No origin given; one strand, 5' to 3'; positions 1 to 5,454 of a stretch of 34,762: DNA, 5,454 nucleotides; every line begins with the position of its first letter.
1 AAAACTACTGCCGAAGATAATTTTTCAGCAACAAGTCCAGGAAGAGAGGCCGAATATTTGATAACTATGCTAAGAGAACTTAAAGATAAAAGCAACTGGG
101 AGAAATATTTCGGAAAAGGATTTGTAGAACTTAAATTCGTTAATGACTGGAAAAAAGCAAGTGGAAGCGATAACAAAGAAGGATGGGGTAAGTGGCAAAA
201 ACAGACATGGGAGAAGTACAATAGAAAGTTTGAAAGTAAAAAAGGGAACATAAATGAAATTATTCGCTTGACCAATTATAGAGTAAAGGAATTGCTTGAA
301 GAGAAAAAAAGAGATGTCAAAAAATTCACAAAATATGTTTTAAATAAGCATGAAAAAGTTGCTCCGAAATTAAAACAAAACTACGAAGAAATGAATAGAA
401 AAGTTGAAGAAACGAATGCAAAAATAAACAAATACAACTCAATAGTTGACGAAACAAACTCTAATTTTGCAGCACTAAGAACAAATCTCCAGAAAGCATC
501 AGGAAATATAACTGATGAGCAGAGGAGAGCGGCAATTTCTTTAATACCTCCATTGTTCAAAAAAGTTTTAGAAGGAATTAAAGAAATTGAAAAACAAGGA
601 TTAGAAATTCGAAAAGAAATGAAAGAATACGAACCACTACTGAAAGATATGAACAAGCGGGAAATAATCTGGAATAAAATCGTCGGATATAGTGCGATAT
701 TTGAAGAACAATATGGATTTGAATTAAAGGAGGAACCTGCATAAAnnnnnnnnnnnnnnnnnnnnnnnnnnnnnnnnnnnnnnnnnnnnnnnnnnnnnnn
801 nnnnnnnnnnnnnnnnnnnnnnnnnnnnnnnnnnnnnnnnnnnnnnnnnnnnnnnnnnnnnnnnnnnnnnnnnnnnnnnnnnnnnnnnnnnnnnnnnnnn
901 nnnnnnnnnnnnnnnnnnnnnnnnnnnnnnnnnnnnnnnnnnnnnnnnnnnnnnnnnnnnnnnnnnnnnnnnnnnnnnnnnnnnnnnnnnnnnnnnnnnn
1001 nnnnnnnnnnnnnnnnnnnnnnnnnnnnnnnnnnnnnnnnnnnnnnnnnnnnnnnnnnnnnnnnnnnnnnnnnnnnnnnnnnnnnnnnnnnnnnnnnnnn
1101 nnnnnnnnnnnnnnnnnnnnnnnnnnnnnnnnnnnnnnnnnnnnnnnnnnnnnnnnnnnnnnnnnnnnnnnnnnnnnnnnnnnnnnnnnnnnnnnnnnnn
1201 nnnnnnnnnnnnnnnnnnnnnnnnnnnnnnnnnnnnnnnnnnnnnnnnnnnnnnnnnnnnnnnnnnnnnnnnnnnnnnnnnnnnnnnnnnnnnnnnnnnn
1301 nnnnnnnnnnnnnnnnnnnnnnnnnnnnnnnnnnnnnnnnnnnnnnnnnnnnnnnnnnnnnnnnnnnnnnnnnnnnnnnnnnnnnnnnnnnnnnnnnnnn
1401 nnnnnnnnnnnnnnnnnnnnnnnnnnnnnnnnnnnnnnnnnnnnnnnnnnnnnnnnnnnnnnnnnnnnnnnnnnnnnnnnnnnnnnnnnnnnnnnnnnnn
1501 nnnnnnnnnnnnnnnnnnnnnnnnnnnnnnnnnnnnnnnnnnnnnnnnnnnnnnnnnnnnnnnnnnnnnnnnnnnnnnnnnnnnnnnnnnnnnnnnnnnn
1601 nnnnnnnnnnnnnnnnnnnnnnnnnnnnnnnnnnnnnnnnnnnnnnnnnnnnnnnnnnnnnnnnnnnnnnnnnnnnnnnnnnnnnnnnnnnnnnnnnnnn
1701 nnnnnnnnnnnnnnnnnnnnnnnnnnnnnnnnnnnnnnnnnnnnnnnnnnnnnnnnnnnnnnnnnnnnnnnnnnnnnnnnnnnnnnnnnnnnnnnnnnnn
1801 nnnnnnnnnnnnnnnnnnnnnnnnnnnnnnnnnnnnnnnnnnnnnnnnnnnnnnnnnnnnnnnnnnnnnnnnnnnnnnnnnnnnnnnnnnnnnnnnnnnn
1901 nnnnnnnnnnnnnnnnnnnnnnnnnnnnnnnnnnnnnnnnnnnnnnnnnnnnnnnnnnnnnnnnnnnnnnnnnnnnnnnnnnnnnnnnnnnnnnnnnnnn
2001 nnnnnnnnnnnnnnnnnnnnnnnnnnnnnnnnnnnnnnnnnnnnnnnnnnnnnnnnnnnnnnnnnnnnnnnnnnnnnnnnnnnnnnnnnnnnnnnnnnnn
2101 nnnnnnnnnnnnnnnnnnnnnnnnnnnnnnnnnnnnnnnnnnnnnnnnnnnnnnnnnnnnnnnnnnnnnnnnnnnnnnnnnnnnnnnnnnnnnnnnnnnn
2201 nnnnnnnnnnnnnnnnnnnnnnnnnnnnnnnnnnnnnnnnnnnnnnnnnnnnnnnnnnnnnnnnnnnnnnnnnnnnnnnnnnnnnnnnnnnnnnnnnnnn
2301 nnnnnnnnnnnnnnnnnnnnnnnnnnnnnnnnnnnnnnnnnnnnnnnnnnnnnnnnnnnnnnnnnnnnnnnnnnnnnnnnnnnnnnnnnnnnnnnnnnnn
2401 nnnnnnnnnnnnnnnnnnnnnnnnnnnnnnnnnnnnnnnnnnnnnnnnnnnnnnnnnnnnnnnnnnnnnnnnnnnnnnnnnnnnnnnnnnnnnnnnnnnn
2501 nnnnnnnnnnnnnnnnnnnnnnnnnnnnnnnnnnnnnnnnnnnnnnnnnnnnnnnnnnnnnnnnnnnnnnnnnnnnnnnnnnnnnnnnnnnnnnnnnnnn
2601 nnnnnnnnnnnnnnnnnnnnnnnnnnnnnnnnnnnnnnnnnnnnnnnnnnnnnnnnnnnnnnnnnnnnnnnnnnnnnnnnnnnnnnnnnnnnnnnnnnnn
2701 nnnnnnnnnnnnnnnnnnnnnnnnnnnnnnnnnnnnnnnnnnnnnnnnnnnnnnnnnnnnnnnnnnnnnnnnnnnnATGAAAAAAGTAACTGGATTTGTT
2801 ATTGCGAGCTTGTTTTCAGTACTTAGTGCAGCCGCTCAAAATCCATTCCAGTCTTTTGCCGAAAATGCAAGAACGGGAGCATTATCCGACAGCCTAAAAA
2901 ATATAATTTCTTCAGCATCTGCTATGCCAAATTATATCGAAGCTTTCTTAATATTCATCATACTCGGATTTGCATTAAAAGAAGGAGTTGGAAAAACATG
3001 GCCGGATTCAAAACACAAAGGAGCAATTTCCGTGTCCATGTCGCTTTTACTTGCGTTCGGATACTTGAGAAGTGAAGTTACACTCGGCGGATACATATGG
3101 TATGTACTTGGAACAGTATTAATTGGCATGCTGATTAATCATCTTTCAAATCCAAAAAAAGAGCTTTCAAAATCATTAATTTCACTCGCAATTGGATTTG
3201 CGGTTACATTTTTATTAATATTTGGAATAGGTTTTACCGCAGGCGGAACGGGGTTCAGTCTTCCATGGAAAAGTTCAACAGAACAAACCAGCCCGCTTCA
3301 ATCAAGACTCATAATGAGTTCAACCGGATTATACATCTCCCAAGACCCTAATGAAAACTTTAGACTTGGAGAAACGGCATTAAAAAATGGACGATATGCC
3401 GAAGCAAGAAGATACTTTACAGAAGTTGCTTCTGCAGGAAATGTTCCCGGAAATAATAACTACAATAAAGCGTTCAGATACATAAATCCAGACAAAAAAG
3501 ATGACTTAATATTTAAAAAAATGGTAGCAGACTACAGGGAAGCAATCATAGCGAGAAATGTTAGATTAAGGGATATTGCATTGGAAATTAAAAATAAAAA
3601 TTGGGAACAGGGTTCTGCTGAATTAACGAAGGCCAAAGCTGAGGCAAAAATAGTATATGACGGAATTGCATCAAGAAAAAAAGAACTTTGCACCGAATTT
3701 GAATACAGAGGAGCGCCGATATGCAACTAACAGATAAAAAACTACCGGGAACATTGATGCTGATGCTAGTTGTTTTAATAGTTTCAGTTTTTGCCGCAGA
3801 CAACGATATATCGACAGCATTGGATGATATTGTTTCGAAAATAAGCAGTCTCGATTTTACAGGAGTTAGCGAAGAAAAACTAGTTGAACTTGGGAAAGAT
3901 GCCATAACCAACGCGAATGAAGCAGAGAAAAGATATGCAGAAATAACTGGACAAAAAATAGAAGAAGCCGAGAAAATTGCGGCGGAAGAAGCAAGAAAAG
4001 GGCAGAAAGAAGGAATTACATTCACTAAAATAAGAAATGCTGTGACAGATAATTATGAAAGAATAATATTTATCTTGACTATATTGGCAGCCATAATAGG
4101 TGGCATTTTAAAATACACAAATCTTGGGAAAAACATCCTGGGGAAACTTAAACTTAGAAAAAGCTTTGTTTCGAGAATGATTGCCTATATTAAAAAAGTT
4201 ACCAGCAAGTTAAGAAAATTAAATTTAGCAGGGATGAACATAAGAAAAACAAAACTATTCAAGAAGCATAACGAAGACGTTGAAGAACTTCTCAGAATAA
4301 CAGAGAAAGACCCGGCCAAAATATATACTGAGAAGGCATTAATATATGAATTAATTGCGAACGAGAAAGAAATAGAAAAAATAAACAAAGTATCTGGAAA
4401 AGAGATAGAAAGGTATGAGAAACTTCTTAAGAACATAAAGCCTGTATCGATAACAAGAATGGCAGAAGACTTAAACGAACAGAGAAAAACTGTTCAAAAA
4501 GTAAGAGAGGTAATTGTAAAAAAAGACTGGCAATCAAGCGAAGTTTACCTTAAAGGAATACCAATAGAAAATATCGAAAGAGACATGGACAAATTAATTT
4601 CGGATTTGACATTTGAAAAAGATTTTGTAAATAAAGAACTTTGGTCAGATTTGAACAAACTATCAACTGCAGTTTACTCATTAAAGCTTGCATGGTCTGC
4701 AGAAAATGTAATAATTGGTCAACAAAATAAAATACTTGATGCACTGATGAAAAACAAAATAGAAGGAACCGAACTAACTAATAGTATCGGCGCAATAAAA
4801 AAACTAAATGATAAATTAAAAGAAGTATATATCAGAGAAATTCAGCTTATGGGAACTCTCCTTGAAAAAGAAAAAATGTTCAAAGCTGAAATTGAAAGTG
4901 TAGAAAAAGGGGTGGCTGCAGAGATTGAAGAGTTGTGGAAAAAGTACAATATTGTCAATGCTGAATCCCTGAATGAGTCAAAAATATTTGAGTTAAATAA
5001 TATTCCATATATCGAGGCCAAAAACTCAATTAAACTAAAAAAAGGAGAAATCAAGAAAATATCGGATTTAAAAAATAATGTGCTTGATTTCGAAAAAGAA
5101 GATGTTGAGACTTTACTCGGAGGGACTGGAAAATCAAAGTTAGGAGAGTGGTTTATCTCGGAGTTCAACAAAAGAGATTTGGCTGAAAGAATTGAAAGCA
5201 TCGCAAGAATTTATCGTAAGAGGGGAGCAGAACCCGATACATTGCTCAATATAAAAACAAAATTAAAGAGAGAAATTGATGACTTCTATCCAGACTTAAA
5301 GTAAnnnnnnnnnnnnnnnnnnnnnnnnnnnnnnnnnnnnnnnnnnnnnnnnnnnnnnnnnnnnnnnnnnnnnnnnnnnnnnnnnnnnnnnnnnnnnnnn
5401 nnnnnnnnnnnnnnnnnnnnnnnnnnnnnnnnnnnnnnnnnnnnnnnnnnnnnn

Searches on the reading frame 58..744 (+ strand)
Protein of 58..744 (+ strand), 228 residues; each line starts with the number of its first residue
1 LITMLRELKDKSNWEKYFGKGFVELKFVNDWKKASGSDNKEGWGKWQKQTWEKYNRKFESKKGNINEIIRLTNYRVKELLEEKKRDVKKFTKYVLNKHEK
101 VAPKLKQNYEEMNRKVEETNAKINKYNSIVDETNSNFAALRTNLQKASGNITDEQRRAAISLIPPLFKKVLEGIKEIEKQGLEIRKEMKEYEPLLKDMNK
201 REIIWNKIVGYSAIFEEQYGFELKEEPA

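Call 80: search_protein_families(library=pfam, proteins=[window:58-744:+], max_evalue=0.001)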
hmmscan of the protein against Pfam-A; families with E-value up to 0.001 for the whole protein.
window:58-744:+ (228 aa): 1 family
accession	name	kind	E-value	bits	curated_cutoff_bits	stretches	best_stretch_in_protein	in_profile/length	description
PF06009.19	Laminin_II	-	0.00072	20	33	0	78-143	3-67/138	Laminin Domain II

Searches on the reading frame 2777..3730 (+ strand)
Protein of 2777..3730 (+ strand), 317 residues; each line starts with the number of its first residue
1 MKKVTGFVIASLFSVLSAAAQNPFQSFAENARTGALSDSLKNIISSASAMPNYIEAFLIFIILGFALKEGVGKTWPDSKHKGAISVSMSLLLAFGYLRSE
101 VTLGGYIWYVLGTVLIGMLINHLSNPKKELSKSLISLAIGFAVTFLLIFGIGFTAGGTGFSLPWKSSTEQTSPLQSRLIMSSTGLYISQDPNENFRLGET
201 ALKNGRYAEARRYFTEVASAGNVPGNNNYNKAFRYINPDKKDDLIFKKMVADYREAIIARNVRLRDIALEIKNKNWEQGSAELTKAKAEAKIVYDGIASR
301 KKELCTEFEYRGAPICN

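Call 80: search_protein_families(library=pfam, proteins=[window:2777-3730:+], max_evalue=0.001)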
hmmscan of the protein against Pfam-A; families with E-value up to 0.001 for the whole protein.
window:2777-3730:+ (317 aa): 1 family
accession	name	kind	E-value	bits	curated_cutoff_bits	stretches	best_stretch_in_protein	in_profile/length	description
PF07719.23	TPR_2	-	0.00021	21.6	27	1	194-217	4-27/34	Tetratricopeptide repeat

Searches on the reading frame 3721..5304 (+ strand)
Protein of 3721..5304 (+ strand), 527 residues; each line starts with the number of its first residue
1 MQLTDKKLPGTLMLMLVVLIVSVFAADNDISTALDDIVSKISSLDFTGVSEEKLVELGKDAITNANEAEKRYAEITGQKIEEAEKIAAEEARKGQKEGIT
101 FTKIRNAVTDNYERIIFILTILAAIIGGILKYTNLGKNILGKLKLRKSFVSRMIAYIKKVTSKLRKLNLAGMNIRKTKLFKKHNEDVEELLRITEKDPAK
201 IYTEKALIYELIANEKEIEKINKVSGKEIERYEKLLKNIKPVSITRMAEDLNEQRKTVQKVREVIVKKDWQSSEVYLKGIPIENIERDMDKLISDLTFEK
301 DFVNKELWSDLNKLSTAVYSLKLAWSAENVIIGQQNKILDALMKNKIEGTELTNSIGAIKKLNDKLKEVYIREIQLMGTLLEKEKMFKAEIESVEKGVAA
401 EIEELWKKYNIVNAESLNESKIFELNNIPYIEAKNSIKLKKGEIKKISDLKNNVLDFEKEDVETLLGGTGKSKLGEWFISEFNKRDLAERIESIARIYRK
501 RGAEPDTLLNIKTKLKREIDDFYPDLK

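Call 80: search_protein_families(library=pfam, proteins=[window:3721-5304:+], max_evalue=0.001)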
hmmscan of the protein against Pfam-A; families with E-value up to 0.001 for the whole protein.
window:3721-5304:+ (527 aa): 1 family
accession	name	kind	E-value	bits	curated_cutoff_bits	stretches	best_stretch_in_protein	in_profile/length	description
PF05757.16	PsbQ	-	0.0008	20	26.9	0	239-299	94-154/204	Oxygen evolving enhancer protein 3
